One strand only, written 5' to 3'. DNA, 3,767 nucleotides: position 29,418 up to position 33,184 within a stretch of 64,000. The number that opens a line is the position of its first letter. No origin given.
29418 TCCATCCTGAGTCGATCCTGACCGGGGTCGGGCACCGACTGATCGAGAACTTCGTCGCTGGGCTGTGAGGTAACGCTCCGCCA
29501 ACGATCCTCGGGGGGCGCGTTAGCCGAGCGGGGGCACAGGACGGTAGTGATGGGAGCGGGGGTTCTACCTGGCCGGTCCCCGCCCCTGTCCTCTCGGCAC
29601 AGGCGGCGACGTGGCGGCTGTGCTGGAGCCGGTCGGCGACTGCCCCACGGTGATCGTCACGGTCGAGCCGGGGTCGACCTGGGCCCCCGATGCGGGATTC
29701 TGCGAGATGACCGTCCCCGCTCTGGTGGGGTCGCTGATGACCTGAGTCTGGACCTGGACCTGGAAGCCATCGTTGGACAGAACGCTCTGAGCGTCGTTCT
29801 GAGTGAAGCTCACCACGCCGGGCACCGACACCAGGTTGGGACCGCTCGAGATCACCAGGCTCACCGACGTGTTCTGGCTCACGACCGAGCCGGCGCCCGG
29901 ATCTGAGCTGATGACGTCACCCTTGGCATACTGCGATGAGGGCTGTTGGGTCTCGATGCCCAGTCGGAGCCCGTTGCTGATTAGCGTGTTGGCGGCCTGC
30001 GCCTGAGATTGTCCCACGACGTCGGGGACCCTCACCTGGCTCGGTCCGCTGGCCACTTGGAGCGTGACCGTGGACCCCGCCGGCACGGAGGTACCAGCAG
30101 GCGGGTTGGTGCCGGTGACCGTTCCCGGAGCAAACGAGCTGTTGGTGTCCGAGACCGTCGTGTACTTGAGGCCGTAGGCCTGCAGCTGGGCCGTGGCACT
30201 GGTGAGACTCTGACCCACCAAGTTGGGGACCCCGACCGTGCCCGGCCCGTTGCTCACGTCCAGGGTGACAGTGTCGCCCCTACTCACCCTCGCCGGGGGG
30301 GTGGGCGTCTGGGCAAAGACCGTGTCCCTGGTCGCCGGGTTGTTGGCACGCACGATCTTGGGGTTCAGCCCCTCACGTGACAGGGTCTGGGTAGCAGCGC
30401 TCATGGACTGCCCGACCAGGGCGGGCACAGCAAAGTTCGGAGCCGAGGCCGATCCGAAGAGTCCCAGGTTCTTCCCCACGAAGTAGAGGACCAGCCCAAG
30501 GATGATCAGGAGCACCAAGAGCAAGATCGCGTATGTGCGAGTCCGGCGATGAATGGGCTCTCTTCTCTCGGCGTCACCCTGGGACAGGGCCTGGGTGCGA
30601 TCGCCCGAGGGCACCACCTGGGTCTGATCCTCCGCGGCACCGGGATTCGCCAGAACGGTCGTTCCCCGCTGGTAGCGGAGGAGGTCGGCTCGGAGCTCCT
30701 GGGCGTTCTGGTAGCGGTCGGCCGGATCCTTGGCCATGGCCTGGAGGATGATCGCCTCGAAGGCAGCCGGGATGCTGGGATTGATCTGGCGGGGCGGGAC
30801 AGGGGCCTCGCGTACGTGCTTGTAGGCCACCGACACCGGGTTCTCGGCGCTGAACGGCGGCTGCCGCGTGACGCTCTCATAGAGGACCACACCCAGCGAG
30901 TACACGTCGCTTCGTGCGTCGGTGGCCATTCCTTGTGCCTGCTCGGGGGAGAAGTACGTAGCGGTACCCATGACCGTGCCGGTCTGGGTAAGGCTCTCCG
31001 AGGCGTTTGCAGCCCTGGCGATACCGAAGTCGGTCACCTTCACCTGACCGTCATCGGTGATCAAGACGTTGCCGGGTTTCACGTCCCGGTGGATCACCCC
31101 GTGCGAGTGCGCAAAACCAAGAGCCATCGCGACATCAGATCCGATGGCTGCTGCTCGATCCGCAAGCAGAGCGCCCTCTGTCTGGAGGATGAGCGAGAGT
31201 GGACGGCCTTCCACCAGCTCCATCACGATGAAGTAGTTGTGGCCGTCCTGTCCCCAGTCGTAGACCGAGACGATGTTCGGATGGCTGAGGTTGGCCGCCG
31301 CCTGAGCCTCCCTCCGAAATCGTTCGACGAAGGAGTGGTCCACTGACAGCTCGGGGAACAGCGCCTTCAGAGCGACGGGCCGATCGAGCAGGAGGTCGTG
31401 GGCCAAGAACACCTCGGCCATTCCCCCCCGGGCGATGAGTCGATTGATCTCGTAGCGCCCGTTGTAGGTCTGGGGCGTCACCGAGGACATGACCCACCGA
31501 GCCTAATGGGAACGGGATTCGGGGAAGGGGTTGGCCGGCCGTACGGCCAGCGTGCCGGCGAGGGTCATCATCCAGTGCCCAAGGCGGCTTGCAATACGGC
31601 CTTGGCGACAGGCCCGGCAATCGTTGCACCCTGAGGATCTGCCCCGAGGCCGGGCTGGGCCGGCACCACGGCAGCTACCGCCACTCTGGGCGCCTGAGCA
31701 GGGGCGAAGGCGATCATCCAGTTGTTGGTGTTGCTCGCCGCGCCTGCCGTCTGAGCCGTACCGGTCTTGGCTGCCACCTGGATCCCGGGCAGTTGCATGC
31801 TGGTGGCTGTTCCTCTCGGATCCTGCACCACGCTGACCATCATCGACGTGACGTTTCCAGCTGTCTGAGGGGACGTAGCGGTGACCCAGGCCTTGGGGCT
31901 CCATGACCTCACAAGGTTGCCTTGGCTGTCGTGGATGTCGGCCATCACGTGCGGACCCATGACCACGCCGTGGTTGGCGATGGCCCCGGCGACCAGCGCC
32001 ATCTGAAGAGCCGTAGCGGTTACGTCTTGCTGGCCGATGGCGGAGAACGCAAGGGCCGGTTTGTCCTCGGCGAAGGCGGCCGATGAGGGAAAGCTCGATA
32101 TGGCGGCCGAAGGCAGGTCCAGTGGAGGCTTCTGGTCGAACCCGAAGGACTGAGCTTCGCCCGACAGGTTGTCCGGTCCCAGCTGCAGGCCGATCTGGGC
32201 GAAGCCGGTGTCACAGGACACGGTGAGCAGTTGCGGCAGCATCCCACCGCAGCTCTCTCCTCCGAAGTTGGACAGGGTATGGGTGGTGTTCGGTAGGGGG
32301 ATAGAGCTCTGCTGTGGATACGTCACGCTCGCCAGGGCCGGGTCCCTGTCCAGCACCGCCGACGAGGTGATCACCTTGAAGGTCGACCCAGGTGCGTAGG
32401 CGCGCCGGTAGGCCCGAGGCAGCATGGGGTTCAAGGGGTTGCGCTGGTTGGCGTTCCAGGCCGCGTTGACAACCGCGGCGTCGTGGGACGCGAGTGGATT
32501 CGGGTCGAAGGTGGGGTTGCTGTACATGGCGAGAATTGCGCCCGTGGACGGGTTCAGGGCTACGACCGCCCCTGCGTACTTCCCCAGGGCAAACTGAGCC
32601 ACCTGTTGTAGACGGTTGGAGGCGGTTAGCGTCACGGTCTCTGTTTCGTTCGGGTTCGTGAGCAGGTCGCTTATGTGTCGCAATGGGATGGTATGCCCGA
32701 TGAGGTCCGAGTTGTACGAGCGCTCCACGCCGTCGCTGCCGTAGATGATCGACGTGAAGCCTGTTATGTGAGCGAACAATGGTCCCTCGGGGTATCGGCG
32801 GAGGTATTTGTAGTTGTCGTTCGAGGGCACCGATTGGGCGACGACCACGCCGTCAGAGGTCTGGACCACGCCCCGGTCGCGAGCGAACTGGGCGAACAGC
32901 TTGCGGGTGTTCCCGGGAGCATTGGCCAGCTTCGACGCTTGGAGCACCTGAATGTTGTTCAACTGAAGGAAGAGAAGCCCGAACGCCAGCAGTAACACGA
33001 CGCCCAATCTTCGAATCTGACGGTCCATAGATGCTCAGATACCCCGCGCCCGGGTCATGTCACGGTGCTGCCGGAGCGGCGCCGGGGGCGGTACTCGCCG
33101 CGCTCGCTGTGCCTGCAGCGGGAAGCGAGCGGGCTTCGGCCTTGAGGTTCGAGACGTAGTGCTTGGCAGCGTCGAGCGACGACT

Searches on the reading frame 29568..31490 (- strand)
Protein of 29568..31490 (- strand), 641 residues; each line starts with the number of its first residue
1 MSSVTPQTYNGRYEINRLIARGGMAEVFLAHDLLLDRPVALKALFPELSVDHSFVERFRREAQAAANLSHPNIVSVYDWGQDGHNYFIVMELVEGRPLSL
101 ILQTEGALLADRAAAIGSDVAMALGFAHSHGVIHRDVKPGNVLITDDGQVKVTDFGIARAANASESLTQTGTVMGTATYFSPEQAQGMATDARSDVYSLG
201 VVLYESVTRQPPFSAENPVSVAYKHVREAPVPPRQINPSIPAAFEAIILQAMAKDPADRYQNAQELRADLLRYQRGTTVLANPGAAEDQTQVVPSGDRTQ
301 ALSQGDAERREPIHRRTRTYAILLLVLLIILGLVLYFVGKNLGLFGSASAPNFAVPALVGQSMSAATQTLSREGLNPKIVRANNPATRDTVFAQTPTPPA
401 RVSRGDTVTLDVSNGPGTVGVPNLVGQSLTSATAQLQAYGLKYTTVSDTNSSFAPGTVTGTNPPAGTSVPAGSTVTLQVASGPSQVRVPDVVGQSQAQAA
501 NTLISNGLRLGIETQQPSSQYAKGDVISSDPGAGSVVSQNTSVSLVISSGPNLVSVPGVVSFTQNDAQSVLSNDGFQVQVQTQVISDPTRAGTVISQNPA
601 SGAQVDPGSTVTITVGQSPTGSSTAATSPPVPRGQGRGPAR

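Call 73: search_protein_families(library=ncbifam, proteins=[window:29568-31490:-], max_evalue=1e-10)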
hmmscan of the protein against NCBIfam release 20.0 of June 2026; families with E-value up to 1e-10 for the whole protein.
window:29568-31490:- (641 aa): 10 families
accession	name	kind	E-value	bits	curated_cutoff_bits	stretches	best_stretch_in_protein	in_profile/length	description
NF033483.0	PknB_PASTA_kin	equivalog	2e-198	661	450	2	6-519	2-534/563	Stk1 family PASTA domain-containing Ser/Thr kinase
NF052427.1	StpK7MSMEG_1200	equivalog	2e-70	237.9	900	1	10-274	6-269/601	serine/threonine protein kinase StpK7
NF047741.1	antiphage_MADS6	equivalog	5.3e-49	167.3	460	2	106-306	294-491/612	methylation-associated defense system protein kinase MAD6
NF009651.0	PRK13184.1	equivalog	9.7e-49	166.1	839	1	11-277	2-294/932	serine/threonine-protein kinase PknD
TIGR03903.1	TOMM_kin_cyc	equivalog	1.9e-42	145.3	705.75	1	39-267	6-241/1267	TOMM system kinase/cyclase fusion protein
NF038150.1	lanthi_synth_IV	equivalog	6e-32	110.9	650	1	6-291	184-470/851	class IV lanthionine synthetase LanL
NF053615.1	SerThrKinAfsKStmc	equivalog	1.4e-30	106.6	1300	1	11-270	13-264/809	protein serine/threonine kinase AfsK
NF033442.0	BREX_PglW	equivalog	7.6e-27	93.5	990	1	7-268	508-764/1391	BREX system serine/threonine kinase PglW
NF038151.1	lanthi_synth_III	equivalog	6.6e-18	64.5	575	1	53-205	265-421/833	class III lanthionine synthetase LanKC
NF043056.1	T4SS_LegK1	equivalog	2.1e-11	43.1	550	1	76-203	144-280/516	Dot/Icm T4SS effector kinase LegK1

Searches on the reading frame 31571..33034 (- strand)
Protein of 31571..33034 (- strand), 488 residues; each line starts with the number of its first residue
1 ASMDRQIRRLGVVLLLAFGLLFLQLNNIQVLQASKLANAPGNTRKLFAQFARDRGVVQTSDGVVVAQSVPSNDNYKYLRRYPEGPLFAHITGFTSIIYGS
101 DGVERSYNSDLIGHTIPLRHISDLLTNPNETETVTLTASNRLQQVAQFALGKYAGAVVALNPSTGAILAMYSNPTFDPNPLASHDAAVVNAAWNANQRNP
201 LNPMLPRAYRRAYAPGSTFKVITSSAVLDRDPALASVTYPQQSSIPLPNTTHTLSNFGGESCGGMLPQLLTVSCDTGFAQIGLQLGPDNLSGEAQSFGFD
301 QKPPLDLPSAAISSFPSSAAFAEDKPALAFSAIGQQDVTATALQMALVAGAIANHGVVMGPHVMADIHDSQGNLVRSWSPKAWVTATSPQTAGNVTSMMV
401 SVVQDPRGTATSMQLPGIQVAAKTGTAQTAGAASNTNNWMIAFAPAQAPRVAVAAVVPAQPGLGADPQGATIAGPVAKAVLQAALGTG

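Call 73: search_protein_families(library=ncbifam, proteins=[window:31571-33034:-], max_evalue=1e-10)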
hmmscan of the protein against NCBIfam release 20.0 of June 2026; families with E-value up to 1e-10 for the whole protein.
window:31571-33034:- (488 aa): 10 families
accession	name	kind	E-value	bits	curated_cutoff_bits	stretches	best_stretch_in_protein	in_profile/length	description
TIGR03423.1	pbp2_mrdA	equivalog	2.2e-77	261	455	1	98-485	184-591/593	penicillin-binding protein 2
TIGR02214.1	spoVD_pbp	equivalog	9.2e-45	153.1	688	1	78-485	145-555/636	stage V sporulation protein D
NF051842.1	PBP4_5_Efaec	equivalog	1.9e-34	119.1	700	2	127-231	328-428/668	penicillin-binding protein PBP4(5)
NF008061.0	PRK10795.1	equivalog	8.6e-25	87.4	962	1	126-471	243-603/634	peptidoglycan DD-transpeptidase MrdA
TIGR02074.1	PBP_1a_fam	subfamily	6.7e-21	74.7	508.75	1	151-449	256-500/535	PBP1A family penicillin-binding protein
NF053573.1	PBP2_PenA_Neis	exception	1.4e-20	73.4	1105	1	388-485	463-561/572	peptidoglycan D,D-transpeptidase PBP2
NF038271.1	strep_PBP2X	exception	2.5e-19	69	1050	1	142-434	267-558/750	penicillin-binding protein PBP2X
NF038278.1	strep_PBP2B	exception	9.7e-15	54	975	1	296-460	482-655/678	penicillin-binding protein PBP2B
NF011685.0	PRK15105.1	subfamily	3e-14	52.5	737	1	79-485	167-558/588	peptidoglycan glycosyltransferase FtsI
NF051885.1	tranpepglycosPbpC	equivalog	2.1e-12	46.4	900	0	207-445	353-557/632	multimodular transpeptidase-transglycosylase PbpC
